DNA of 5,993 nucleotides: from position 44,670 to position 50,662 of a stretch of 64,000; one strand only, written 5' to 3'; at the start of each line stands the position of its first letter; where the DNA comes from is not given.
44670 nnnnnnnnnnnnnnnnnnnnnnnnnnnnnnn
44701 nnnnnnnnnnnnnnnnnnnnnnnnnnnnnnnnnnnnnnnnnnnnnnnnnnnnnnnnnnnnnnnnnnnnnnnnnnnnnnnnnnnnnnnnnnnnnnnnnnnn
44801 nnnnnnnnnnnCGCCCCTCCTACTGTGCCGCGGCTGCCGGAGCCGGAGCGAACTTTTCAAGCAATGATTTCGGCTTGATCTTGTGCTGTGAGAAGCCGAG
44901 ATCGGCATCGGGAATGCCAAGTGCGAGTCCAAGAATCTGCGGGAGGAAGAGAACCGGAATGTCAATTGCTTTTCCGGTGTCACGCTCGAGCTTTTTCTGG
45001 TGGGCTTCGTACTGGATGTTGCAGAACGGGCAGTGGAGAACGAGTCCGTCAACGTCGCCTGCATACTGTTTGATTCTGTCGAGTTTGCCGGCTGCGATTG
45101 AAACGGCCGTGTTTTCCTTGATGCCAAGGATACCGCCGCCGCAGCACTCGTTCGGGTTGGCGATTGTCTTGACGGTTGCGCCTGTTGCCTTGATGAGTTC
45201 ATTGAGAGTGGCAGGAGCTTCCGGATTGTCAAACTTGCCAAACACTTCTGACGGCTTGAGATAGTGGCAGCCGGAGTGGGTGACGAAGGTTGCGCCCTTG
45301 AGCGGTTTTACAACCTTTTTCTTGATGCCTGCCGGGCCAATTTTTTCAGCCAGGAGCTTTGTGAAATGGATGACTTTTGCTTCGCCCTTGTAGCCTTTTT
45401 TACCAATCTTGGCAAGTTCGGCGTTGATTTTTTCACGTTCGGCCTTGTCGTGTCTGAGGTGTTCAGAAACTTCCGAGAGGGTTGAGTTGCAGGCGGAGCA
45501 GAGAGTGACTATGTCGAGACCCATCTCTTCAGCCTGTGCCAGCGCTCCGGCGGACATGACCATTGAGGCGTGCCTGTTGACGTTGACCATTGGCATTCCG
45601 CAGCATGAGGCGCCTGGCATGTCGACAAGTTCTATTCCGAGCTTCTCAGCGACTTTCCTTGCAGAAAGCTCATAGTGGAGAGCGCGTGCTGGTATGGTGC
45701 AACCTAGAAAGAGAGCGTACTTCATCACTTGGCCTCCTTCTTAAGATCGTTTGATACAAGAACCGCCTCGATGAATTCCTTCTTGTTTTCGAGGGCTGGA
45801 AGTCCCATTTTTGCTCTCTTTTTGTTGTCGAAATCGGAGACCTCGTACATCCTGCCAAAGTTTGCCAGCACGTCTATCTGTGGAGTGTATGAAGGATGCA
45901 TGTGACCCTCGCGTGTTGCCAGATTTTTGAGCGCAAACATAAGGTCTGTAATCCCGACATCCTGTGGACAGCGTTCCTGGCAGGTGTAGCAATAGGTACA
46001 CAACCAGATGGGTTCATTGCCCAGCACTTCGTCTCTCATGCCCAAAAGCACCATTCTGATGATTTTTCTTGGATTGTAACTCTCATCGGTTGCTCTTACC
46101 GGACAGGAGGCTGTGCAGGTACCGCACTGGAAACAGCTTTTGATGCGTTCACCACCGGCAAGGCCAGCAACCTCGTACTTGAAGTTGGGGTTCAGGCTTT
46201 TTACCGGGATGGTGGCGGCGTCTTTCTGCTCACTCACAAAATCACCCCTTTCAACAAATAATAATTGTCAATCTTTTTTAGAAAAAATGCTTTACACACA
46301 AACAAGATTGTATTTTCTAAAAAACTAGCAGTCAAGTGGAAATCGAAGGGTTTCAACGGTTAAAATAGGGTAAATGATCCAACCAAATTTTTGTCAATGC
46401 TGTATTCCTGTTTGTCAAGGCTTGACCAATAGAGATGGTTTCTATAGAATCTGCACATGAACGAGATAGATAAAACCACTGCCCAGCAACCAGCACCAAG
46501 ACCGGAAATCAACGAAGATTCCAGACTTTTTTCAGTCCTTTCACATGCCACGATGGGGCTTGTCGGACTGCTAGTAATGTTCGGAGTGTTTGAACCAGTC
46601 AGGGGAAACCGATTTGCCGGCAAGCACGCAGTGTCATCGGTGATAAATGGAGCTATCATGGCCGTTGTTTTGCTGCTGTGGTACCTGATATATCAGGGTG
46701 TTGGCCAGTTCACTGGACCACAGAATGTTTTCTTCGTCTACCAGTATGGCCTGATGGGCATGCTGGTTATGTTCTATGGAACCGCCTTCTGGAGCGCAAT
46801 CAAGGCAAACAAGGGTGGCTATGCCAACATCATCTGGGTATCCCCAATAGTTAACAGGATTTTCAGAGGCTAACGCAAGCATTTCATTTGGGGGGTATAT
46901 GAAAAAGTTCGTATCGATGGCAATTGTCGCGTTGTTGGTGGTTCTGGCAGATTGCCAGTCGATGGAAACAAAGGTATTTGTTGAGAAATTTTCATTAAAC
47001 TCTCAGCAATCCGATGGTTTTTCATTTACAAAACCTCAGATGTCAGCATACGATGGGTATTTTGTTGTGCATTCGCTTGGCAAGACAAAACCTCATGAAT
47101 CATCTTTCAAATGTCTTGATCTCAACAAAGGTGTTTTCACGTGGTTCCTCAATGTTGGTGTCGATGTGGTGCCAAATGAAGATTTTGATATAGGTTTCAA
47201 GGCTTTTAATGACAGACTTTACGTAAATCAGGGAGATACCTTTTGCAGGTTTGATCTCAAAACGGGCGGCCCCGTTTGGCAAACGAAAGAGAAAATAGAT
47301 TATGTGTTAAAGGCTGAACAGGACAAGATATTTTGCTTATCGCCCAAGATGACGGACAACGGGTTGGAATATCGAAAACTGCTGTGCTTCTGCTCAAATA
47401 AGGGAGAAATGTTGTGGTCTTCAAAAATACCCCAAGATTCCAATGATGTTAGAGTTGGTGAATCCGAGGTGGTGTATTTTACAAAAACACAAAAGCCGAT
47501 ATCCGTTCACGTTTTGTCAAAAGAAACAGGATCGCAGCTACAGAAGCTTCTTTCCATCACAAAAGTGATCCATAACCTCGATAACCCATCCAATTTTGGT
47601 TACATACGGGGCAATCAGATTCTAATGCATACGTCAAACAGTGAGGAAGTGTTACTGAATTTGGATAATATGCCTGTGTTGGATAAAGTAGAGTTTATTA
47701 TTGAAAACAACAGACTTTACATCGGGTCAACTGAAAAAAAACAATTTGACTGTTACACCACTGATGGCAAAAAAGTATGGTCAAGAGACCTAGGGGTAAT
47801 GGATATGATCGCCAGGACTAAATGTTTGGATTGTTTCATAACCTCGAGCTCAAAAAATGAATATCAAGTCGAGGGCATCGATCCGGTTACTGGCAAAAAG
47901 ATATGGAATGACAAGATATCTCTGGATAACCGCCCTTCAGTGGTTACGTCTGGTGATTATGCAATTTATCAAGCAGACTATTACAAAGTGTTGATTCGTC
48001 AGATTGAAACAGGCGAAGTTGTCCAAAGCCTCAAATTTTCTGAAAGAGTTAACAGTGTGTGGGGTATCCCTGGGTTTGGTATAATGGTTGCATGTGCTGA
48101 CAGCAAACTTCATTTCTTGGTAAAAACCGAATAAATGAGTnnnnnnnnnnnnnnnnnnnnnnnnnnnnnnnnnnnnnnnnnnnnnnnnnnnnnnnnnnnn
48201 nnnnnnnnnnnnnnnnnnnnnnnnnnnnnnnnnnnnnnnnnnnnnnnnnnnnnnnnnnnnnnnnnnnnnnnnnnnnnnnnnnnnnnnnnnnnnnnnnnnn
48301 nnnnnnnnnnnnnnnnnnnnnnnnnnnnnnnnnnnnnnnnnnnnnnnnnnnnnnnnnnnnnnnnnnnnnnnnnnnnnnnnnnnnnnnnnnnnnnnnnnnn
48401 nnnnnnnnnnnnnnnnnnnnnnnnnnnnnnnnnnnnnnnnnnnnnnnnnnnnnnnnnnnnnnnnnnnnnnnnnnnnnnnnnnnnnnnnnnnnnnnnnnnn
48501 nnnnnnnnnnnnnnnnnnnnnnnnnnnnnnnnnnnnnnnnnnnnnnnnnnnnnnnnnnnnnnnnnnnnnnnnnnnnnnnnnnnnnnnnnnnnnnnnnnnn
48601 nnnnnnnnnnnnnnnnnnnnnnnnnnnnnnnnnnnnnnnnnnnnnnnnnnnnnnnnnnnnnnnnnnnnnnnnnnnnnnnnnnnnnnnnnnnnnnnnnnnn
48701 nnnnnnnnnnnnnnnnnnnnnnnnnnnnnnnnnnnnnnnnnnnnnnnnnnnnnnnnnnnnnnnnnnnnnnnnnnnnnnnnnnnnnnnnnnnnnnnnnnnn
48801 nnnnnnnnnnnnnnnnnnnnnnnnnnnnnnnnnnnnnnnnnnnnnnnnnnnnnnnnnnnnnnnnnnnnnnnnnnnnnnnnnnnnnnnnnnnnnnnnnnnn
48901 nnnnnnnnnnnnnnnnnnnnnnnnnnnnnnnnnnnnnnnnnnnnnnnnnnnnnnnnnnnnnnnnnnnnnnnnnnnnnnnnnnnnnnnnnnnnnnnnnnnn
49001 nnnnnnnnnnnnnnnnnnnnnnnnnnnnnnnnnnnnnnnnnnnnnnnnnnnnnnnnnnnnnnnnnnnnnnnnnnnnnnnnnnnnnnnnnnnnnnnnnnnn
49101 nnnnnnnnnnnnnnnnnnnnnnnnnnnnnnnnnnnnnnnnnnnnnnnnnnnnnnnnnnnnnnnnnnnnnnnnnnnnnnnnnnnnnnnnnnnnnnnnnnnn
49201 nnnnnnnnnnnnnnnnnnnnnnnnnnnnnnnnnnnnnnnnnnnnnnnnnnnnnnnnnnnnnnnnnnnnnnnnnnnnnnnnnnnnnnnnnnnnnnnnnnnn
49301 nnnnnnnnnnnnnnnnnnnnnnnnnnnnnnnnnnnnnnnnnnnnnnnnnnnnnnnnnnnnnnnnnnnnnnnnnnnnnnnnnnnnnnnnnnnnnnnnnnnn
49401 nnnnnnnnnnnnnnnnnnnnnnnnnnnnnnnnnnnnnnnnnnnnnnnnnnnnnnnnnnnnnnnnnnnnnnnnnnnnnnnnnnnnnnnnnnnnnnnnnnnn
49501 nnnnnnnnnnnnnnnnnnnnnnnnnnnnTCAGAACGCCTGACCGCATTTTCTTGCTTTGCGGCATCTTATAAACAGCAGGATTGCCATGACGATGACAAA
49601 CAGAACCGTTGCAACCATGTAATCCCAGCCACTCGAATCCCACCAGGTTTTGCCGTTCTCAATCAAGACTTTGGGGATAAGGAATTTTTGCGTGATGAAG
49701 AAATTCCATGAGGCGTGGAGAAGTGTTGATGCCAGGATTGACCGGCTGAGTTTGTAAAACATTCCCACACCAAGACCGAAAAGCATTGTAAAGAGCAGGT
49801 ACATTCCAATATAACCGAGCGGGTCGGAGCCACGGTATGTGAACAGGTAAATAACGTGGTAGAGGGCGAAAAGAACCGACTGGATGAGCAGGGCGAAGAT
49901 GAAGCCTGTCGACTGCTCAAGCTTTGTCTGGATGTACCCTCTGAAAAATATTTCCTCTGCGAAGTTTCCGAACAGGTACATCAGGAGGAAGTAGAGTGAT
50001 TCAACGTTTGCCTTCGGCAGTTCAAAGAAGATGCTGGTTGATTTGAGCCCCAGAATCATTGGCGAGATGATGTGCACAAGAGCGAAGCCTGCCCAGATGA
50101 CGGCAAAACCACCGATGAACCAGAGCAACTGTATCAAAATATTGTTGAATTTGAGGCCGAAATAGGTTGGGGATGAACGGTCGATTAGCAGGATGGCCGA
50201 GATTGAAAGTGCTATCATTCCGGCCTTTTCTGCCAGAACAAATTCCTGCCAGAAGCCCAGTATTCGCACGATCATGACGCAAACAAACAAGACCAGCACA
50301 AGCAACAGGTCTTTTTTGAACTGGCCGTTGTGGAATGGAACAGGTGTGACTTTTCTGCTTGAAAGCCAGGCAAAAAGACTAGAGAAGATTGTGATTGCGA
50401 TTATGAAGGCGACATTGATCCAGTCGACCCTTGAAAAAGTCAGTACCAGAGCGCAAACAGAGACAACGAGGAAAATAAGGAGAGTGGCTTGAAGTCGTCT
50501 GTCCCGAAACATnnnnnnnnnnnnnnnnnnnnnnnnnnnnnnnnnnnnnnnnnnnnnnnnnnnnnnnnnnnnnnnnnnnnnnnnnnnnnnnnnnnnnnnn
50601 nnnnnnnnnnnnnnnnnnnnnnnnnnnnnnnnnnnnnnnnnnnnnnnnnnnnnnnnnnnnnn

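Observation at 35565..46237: Composite Hdr-Flx-Mvh cluster with a doubled HdrA and two MvhD copies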

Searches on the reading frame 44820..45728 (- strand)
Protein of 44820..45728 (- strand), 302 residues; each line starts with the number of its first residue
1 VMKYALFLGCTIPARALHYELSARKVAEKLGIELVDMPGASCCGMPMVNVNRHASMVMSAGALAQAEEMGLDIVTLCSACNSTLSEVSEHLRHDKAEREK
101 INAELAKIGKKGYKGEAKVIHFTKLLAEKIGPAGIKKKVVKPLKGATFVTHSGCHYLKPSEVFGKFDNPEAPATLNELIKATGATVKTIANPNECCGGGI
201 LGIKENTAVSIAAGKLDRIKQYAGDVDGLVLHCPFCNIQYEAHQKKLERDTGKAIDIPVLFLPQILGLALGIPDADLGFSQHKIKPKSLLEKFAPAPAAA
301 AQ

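Call 3: search_protein_families(library=pfam, proteins=[window:44820-45728:-], max_evalue=0.001)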
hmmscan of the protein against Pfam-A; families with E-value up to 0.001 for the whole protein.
window:44820-45728:- (302 aa): 2 families
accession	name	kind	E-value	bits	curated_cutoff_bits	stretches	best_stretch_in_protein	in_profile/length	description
PF02754.22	CCG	-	1.5e-24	86.3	20.6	2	4-84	1-84/85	Cysteine-rich domain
PF22196.1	HdrB-like_C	-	5.5e-07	30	33.4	1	241-283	47-87/87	HdrB-like C-terminal domain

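Call 4: search_protein_families(library=ncbifam, proteins=[window:44820-45728:-], max_evalue=0.001)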
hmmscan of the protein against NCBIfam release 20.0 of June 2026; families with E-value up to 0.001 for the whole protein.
window:44820-45728:- (302 aa): 7 families
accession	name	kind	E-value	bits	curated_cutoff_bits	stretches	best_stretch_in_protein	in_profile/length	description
TIGR03288.1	CoB_CoM_SS_B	equivalog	2.9e-70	236.8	345.15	1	3-292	1-289/290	CoB--CoM heterodisulfide reductase subunit B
NF042965.1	MFR_anch_SdhE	equivalog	3.3e-42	145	500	1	3-283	2-275/282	8-methylmenaquinol:fumarate reductase membrane anchor subunit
NF041780.1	hetero_SS_HdrB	equivalog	2.8e-25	89.3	450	1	5-292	7-304/304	ferredoxin:CoB-CoM heterodisulfide reductase subunit HdrB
NF045670.1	quin_L_LdhH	equivalog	1.8e-16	59.6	800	1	2-245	467-690/706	L-lactate dehydrogenase (quinone) large subunit LdhH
NF004898.0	PRK06259.1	equivalog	5.6e-16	58.2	385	1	2-257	262-480/488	fumarate reductase (CoM/CoB) subunit TfrB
NF008369.0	PRK11168.1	equivalog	2e-09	36.8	278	1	5-244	170-384/401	anaerobic glycerol-3-phosphate dehydrogenase subunit C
NF008434.0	PRK11274.1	equivalog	1.1e-05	24.6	333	1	6-102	172-273/409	glycolate oxidase subunit GlcF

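Call 55: search_solved_structures(query=window:44820-45728:-, max_evalue=0.00001)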
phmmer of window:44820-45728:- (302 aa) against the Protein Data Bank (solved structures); distinct sequences matched with E-value up to 0.00001: 5.
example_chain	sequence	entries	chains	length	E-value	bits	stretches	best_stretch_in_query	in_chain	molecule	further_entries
5odc_B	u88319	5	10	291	2.9e-59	204.3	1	2-292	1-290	Heterodisulfide reductase, subunit B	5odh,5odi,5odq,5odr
9sfi_C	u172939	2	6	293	3.1e-59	204.2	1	2-293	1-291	H(2)/formate:CoB-CoM heterodisulfide,ferredoxin reductase subunit B2 | Heterodisulfide reductase subunit B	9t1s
8rvu_b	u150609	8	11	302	4.1e-55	190.7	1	2-294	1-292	H(2):CoB-CoM heterodisulfide,ferredoxin reductase subunit B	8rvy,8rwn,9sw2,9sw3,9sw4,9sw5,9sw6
8rvv_B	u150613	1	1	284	5e-54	187.2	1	2-284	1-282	H(2):CoB-CoM heterodisulfide,ferredoxin reductase subunit B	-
7bkb_B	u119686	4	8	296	9.5e-47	163.3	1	1-292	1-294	CoB--CoM heterodisulfide reductase subunit B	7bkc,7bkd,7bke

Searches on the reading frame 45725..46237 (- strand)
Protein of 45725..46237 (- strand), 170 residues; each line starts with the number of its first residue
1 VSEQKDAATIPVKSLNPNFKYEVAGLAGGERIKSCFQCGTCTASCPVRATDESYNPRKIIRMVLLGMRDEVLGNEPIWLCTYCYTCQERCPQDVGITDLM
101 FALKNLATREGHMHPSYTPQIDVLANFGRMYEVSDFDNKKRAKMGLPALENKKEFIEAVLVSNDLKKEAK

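Call 3: search_protein_families(library=pfam, proteins=[window:45725-46237:-], max_evalue=0.001)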
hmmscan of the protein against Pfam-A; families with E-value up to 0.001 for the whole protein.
window:45725-46237:- (170 aa): 8 families
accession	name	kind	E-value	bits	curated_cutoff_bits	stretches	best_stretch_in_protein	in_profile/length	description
PF13183.11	Fer4_8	-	2.5e-11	44.4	27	1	32-94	2-68/68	4Fe-4S dicluster domain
PF13534.11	Fer4_17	-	1.6e-09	38.6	22.2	1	34-94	1-60/61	4Fe-4S dicluster domain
PF13187.11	Fer4_9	-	3.2e-09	37.1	27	1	35-93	2-50/52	4Fe-4S dicluster domain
PF13237.11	Fer4_10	-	1.3e-06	28.6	25.5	1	33-91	7-53/53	4Fe-4S dicluster domain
PF12838.12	Fer4_7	-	1.6e-06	28.9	27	1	34-94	1-52/52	4Fe-4S dicluster domain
PF00037.32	Fer4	-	4.6e-05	23.5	21.1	0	79-93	7-21/24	4Fe-4S binding domain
PF13484.11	Fer4_16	-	5.3e-05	24.4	30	1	35-92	2-65/66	4Fe-4S double cluster binding domain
PF12798.12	Fer4_3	-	0.00073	20.6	27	0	35-49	1-15/15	4Fe-4S binding domain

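Call 4: search_protein_families(library=ncbifam, proteins=[window:45725-46237:-], max_evalue=0.001)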
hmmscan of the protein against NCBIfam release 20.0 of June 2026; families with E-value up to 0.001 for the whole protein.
window:45725-46237:- (170 aa): 18 families
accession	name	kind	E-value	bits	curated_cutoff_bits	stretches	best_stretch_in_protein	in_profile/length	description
TIGR03290.1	CoB_CoM_SS_C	equivalog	3.1e-37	127.8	160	1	32-155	1-123/144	CoB--CoM heterodisulfide reductase subunit C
NF038018.1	qmoC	equivalog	1.2e-21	77.6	300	1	22-110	8-94/360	quinone-interacting membrane-bound oxidoreductase complex subunit QmoC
NF041779.1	hetero_SS_HdrC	equivalog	5e-19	68.5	350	1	32-111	30-107/198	ferredoxin:CoB-CoM heterodisulfide reductase subunit HdrC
NF041890.1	hdrC_Methbact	equivalog_domain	7.1e-19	68.1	270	1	31-114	27-108/192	ferredoxin:CoB-CoM heterodisulfide reductase subunit HdrC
NF008369.0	PRK11168.1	equivalog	1.5e-11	43.8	278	1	31-105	9-85/401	anaerobic glycerol-3-phosphate dehydrogenase subunit C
NF004898.0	PRK06259.1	equivalog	2.6e-08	32.9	385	1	29-116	130-225/488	fumarate reductase (CoM/CoB) subunit TfrB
NF009226.0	PRK12576.1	equivalog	4.7e-08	32.7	344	1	34-100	155-230/317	succinate dehydrogenase/fumarate reductase iron-sulfur subunit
TIGR03379.1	glycerol3P_GlpC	equivalog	4.9e-08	32.1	279.9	1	32-105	4-79/397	anaerobic glycerol-3-phosphate dehydrogenase subunit GlpC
TIGR00384.1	dhsB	subfamily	2.4e-07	30.5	88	1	27-97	134-215/222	succinate dehydrogenase and fumarate reductase iron-sulfur protein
NF004616.0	PRK05950.1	subfamily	2.7e-06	26.7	228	1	31-108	145-234/238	succinate dehydrogenase iron-sulfur subunit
NF045663.1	diclust_near_Sec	equivalog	1.3e-05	23.5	530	1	32-117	306-392/759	pyridine nucleotide-disulfide oxidoreductase/dicluster-binding protein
NF058577.1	FdxA_fam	equivalog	5.7e-05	23.2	65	1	34-53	8-27/52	4Fe-4S ferredoxin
NF008434.0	PRK11274.1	equivalog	0.00012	21.1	333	1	27-99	17-94/409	glycolate oxidase subunit GlcF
NF042952.1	MFR_FeS_SdhB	equivalog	0.00014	21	600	0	75-113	199-237/320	8-methylmenaquinol:fumarate reductase iron-sulfur subunit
TIGR00273.1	TIGR00273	equivalog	0.00018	20.5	444.8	1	33-113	293-378/432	LutB/LldF family L-lactate oxidation iron-sulfur protein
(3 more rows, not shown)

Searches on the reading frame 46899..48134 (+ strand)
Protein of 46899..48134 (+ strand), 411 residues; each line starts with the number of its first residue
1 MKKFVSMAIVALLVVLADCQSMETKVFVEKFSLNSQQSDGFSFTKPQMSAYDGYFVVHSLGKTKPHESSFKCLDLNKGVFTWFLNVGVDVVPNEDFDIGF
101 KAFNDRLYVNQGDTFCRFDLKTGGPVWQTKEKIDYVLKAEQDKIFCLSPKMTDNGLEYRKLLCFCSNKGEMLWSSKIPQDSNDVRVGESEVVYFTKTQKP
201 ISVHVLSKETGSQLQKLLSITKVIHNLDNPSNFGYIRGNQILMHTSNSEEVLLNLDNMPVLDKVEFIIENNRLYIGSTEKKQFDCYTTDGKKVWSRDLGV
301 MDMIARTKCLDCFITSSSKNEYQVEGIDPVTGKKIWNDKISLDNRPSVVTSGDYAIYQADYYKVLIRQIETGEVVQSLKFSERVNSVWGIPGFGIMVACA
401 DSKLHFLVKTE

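Call 8: search_protein_families(library=pfam, proteins=[window:46899-48134:+], max_evalue=0.00001)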
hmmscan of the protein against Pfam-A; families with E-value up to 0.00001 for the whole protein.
window:46899-48134:+ (411 aa): 1 family
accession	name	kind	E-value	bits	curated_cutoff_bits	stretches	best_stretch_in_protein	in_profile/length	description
PF13360.13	PQQ_2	-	1e-09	38.8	27.6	0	269-382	32-148/233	Outer membrane protein assembly factor BamB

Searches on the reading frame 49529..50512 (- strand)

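Call 8: search_protein_families(library=pfam, proteins=[window:49529-50512:-], max_evalue=0.00001)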
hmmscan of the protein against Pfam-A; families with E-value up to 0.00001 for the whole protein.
window:49529-50512:- (327 aa): 1 family
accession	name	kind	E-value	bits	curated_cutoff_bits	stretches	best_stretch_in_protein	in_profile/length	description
PF02517.21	Rce1-like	-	2e-19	70.1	22.4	1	173-272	6-93/93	Type II CAAX prenyl endopeptidase Rce1-like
